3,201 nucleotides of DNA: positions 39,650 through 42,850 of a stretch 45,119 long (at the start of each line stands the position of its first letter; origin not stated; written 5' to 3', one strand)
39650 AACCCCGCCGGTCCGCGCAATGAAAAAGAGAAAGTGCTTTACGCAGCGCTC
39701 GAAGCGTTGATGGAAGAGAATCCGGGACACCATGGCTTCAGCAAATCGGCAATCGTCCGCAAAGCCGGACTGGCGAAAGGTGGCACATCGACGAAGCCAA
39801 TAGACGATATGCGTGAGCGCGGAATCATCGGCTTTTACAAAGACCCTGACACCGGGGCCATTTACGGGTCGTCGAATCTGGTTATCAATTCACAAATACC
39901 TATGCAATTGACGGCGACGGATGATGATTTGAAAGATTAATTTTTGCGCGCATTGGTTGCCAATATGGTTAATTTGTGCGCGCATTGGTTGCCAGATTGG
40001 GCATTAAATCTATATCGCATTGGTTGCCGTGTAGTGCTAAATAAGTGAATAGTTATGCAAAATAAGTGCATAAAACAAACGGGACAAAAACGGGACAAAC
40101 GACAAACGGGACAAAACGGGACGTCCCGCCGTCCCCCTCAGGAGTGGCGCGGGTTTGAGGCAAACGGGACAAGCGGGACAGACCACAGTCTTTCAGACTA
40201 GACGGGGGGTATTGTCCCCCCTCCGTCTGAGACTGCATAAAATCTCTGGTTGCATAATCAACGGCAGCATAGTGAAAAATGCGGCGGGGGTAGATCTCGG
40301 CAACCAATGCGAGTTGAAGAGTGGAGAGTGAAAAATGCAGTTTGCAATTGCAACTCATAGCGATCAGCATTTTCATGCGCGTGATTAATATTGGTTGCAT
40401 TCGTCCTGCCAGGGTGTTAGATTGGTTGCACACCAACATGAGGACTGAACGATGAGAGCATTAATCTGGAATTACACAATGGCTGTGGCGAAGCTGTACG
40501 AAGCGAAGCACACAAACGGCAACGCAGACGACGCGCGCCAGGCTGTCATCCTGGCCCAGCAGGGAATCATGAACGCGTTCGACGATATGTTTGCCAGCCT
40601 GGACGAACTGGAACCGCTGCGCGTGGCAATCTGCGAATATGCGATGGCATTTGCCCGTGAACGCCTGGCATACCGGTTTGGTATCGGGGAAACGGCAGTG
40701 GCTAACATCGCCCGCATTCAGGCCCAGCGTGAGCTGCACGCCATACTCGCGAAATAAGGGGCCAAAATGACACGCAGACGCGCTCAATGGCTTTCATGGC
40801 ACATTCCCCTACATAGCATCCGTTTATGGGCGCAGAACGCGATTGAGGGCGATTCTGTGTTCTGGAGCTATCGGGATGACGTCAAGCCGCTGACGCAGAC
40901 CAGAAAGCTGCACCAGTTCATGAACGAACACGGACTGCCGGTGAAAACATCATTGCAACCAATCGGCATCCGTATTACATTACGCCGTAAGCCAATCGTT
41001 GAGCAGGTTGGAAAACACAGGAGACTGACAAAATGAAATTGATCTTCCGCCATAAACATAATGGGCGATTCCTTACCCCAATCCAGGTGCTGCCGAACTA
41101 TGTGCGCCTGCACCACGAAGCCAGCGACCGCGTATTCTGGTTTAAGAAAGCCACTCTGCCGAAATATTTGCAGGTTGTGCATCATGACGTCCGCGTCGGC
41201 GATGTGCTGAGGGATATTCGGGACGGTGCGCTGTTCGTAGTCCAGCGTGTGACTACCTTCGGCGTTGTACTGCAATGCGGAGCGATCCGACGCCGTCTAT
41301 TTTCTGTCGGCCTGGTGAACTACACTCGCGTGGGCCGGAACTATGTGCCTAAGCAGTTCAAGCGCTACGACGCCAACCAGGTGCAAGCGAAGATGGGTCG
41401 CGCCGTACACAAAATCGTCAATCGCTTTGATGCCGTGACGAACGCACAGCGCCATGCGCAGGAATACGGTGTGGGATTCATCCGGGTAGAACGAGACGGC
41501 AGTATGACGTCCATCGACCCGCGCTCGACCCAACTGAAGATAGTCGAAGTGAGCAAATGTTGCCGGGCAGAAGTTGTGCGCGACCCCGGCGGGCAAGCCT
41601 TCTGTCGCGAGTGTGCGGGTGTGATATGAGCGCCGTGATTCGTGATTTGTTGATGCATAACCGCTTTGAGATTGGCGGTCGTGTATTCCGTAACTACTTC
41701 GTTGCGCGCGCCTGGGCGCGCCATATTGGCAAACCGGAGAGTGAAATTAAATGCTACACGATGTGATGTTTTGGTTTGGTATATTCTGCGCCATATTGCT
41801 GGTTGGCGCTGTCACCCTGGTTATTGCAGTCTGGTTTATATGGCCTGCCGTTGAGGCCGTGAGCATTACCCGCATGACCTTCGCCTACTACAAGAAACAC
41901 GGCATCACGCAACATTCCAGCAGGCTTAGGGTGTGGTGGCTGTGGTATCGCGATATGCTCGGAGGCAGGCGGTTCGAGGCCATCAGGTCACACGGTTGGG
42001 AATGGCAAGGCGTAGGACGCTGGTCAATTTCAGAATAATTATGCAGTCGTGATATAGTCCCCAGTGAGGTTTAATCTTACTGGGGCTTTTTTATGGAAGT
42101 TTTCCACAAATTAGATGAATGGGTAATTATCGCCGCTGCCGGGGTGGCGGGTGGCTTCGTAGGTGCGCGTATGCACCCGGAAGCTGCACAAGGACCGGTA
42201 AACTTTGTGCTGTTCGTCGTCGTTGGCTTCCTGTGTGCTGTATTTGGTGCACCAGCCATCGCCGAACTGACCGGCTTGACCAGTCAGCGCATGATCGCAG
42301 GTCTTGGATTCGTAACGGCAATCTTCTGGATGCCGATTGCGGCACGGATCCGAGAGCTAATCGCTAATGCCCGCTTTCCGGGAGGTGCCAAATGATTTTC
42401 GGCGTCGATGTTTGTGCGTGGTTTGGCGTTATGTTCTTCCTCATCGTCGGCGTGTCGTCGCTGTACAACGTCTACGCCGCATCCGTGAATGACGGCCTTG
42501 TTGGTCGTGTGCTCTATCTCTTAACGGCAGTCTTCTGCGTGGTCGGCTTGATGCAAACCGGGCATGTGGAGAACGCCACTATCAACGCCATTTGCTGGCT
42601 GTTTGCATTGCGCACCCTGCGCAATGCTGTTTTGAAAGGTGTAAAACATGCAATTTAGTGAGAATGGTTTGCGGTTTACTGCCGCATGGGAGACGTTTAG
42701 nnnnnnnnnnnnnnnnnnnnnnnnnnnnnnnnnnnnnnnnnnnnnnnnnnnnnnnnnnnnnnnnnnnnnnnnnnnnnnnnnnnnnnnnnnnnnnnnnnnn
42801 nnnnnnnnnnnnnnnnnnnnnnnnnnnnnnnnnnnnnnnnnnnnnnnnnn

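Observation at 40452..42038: Cluster of five small genes of unknown function between the ori-like region and the lysis cassette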

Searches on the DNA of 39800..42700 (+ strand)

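Call 3: search_dna_similar(query=window:39900-42700:+, collection=phages, mode=near, max_rows=30)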
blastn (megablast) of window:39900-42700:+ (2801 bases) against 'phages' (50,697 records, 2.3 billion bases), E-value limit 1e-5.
Records with a match: 127; places in all: 128; records where one place covers at least 80% of the query: 3.
Best place of each record, by identity: 95-99% 3; 90-95% 8; 80-90% 55; 60-80% 61.
By first word of the organism name: Escherichia 114; Shigella 5; Dhillonvirus 3; Sodalis 2; Acinetobacter 1; Campylobacter 1; Salmonella 1.
By host as written in the record: Escherichia coli 60; Escherichia coli K-12 MG1655 10; - 8; Escherichia sp. 6; Escherichia coli O157:H7 4; Escherichia coli K-12 4; Escherichia coli O18 4; Escherichia coli MG1655 3; and 19 more.
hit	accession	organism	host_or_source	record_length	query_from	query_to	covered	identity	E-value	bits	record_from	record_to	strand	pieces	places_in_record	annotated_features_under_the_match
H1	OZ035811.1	Dhillonvirus LM40P1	-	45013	1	2801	100%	98.9%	0e+0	5007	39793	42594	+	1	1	record has no annotation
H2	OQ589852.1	Escherichia phage Ioannina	Escherichia coli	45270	1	2801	100%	97.4%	0e+0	4767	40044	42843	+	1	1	hypothetical protein (x7) | putative holin-like class II protein | putative holin-like class I protein | lysozyme | replicative DNA helicase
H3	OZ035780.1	Dhillonvirus LM40P1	-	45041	78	2801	97%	98.1%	0e+0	4739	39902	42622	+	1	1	record has no annotation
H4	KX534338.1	Escherichia phage Lust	Escherichia coli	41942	72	2801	76%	78.5%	0e+0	1314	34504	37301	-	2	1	hypothetical protein (x8)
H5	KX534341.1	Escherichia phage Pride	Escherichia coli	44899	72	2798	76%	78.5%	0e+0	1314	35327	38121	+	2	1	hypothetical protein (x9)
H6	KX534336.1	Escherichia phage Gluttony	Escherichia coli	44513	72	2798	76%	78.4%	0e+0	1308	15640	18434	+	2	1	hypothetical protein (x8) | lysin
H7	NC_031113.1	Escherichia phage Gluttony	Escherichia coli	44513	72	2798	76%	78.4%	0e+0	1308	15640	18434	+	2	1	hypothetical protein (x6) | holin (x2) | endolysin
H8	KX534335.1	Escherichia phage Envy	Escherichia coli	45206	78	2793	75%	78.2%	0e+0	1279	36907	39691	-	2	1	hypothetical protein (x8) | lysin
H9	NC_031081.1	Escherichia phage Envy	Escherichia coli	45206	78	2793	75%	78.2%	0e+0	1279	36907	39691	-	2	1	hypothetical protein (x6) | holin (x2) | endolysin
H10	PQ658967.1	Escherichia phage vB_EcoS-UDS3lw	Escherichia coli O157:H7 RM9995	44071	458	2516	58%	81.0%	0e+0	1280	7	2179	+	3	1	HNH endonuclease | hypothetical protein (x5) | holin-like class II protein | holin-like class I protein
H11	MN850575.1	Escherichia phage rolling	Escherichia coli K-12 MG1655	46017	736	2436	58%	78.4%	5e-150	1013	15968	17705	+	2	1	hypothetical protein (x4) | putative holin-like class II protein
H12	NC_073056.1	Escherichia phage rolling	Escherichia coli K-12 MG1655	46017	736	2436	58%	78.4%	5e-150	1013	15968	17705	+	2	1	hypothetical protein (x4) | putative holin-like class II protein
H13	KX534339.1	Escherichia phage Sloth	Escherichia coli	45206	78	2198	54%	81.5%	0e+0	1216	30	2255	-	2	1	hypothetical protein (x6)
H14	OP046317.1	Escherichia phage PEC14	Escherichia coli APCE50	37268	72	1628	44%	83.0%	0e+0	1116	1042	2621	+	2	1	hypothetical protein (x2) | putative helicase-primase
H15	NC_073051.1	Escherichia phage PEC14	Escherichia coli APCE50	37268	72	1628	44%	83.0%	0e+0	1116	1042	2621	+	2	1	hypothetical protein (x2) | putative helicase-primase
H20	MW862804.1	Escherichia phage UAE_MI-01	Escherichia coli O157:H7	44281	66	1628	44%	82.7%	0e+0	1091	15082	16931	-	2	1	hypothetical protein (x6)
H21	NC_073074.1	Escherichia phage UAE_MI-01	Escherichia coli O157:H7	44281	66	1628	44%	82.7%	0e+0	1091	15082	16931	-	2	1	hypothetical protein (x6)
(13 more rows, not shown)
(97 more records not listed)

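Call 6: get_annotated_region(hit=H2, flank=2500)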
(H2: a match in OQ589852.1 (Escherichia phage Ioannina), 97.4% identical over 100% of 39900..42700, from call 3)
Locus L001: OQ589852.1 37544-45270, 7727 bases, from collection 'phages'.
description: Escherichia phage Ioannina, complete genome.
organism: Escherichia phage Ioannina (NCBI taxid 3035894)
taxonomy: Viruses; Duplodnaviria; Heunggongvirae; Uroviricota; Caudoviricetes; Dhillonvirus
host: Escherichia coli; source: hospital wastewater treatment plant; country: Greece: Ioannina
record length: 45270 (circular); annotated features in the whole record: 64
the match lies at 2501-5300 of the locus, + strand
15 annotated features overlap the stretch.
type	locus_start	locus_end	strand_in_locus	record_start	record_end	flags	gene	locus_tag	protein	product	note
CDS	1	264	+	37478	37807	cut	-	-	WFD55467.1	helix-turn-helix domain protein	-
CDS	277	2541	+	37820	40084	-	-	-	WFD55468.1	replicative DNA helicase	-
CDS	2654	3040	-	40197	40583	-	-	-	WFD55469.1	hypothetical protein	-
CDS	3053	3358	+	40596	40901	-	-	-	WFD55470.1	hypothetical protein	-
CDS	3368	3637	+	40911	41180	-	-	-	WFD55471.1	hypothetical protein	-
CDS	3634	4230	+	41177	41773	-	-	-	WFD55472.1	hypothetical protein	-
CDS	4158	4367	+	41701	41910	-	-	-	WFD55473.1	hypothetical protein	-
CDS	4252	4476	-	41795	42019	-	-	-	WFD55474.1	hypothetical protein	-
CDS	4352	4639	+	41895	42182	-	-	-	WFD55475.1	hypothetical protein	-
CDS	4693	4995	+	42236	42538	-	-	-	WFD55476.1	putative holin-like class II protein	-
CDS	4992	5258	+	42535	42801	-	-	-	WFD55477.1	putative holin-like class I protein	-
CDS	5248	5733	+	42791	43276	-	-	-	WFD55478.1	lysozyme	-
CDS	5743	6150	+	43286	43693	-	-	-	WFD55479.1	Ig-like domain protein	-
CDS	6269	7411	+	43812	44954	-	-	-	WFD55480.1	DNA polymerase II small subunit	-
CDS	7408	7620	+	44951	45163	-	-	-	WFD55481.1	hypothetical protein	-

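Call 7: get_annotated_region(hit=H7, flank=2500)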
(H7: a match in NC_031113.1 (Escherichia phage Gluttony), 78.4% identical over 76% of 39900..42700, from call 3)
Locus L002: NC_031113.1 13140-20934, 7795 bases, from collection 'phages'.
description: Escherichia phage Gluttony, complete genome.
organism: Escherichia phage Gluttony (NCBI taxid 1883202)
taxonomy: Viruses; Duplodnaviria; Heunggongvirae; Uroviricota; Caudoviricetes; Dhillonvirus
host: Escherichia coli; source: human bladder microbiota; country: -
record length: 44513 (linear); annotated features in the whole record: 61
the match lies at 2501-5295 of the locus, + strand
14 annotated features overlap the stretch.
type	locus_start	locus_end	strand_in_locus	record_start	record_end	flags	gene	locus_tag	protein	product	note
CDS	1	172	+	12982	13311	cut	-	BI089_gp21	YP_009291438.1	transposase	-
CDS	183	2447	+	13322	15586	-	-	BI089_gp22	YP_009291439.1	replicative helicase-primase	replicative DNA helicase, repA /DNA primase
CDS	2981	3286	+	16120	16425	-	-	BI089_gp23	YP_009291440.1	hypothetical protein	-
CDS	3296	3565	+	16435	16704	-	-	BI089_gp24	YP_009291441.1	hypothetical protein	-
CDS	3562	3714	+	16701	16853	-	-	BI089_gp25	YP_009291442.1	hypothetical protein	-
CDS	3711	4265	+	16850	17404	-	-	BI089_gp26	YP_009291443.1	hypothetical protein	-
CDS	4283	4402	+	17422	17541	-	-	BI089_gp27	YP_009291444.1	hypothetical protein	-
CDS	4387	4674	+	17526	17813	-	-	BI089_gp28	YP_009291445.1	hypothetical protein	-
CDS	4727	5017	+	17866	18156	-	-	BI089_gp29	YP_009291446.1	holin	-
CDS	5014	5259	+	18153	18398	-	-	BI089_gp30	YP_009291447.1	holin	-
CDS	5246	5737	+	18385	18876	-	-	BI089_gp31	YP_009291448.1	endolysin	lysin lysozyme or muramidase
CDS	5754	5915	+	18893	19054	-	-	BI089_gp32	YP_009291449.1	hypothetical protein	-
CDS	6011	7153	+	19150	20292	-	-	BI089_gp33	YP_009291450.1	DNA repair exonuclease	-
CDS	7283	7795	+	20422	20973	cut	-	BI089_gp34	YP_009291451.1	terminase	-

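Call 8: get_annotated_region(hit=H10, flank=2500)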
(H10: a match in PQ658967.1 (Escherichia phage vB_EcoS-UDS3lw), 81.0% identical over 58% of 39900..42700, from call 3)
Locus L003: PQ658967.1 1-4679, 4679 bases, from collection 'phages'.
description: Escherichia phage vB_EcoS-UDS3lw, complete genome.
organism: Escherichia phage vB_EcoS-UDS3lw (NCBI taxid 3387283)
taxonomy: Viruses
host: Escherichia coli O157:H7 RM9995; source: sewage water; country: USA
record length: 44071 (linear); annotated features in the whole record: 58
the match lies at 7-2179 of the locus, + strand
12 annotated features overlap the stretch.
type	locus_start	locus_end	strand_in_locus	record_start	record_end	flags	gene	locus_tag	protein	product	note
CDS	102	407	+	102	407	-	-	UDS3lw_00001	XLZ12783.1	hypothetical protein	-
CDS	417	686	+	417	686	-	-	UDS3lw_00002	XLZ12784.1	hypothetical protein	-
CDS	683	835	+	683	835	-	-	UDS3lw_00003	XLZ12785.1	hypothetical protein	-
CDS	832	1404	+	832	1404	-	-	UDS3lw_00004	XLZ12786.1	HNH endonuclease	similar to HNH endonuclease from Escherichia phage KarlBarth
CDS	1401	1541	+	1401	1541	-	-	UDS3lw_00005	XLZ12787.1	hypothetical protein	-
CDS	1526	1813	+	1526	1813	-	-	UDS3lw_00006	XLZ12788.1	hypothetical protein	-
CDS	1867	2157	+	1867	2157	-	-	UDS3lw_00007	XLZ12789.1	holin-like class II protein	-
CDS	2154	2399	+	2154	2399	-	-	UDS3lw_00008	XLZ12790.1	holin-like class I protein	-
CDS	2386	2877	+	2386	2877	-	-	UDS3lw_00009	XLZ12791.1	lysozyme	-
CDS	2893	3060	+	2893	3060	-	-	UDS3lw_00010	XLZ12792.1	hypothetical protein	-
CDS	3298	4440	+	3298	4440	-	-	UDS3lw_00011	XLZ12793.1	phosphoesterase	-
CDS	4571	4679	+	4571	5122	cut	-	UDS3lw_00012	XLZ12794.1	terminase small subunit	-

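Call 96: search_rna_families(source=window, start=39800, end=42200, threshold=evalue, max_evalue=1)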
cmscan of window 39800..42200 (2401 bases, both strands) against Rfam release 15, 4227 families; matches with E-value up to 1: 1.
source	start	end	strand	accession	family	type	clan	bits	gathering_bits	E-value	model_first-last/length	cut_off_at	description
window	42040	42094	+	RF02399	NsiR1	Gene; sRNA;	-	21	39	0.4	1-60/60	no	Nitrogen stress-induced RNA 1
